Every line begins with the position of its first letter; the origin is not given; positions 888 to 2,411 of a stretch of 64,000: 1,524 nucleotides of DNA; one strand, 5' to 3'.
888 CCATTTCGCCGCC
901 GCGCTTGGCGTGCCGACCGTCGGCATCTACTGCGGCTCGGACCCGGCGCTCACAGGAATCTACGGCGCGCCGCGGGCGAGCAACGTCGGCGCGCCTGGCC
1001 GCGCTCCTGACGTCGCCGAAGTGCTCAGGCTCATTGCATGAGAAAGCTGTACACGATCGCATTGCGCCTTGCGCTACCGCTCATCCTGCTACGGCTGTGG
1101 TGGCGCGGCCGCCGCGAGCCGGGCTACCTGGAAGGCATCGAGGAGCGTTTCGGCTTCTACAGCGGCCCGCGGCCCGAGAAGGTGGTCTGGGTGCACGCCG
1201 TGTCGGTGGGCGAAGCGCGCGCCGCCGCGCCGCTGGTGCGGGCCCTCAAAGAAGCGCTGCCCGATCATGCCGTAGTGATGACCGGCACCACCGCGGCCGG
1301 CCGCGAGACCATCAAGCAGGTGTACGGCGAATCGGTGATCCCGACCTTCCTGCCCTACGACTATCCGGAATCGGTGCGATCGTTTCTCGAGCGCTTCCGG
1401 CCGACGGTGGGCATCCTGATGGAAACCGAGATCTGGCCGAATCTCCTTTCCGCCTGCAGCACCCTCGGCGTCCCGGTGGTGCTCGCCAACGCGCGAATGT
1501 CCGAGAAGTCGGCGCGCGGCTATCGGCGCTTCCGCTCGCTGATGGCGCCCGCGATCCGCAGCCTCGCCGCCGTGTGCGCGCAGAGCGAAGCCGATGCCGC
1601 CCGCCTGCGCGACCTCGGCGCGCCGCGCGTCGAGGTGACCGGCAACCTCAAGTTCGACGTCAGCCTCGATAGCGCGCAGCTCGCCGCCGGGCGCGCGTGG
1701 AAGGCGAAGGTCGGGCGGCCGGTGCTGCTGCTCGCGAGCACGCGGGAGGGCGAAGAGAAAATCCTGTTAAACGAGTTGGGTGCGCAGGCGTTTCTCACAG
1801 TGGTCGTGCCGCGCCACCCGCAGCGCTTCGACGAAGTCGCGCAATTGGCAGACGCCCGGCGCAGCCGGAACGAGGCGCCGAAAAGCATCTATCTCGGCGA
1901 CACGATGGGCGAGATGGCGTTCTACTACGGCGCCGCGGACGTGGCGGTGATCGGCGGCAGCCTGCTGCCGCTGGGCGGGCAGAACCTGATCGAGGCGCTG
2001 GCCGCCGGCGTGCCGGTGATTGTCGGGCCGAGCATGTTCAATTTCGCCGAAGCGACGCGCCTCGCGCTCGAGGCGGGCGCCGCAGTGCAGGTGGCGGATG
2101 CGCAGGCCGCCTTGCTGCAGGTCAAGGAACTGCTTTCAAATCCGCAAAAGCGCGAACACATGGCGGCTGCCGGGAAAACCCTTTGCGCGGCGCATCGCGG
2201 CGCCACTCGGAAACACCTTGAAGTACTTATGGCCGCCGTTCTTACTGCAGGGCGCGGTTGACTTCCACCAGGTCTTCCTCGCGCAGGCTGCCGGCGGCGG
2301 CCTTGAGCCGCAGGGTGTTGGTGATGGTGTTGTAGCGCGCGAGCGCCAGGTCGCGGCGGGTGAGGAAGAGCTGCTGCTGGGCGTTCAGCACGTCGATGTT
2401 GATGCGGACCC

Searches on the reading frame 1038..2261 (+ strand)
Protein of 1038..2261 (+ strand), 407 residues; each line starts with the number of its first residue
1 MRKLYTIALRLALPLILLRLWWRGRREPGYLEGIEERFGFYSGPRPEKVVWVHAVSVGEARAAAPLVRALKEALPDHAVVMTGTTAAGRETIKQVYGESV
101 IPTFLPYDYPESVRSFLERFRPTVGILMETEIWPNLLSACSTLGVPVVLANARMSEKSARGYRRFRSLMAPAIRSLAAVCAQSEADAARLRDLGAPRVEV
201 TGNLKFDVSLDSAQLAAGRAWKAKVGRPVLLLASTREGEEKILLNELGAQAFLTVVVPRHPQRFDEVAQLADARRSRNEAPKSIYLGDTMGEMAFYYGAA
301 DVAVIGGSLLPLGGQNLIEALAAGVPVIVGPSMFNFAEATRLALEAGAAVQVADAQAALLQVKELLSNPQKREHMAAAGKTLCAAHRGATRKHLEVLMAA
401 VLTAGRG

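Call 78: search_protein_families(library=pfam, proteins=[window:1038-2261:+], max_evalue=0.00001)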
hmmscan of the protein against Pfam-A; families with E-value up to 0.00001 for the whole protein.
window:1038-2261:+ (407 aa): 2 families
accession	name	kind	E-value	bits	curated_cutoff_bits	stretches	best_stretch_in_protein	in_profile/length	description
PF04413.22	Glycos_transf_N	-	5.2e-67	225.3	23.9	1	33-208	2-179/179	3-Deoxy-D-manno-octulosonic-acid transferase (kdotransferase)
PF00534.26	Glycos_transf_1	-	5.3e-09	36.3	26.4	1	282-380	74-170/172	Glycosyl transferases group 1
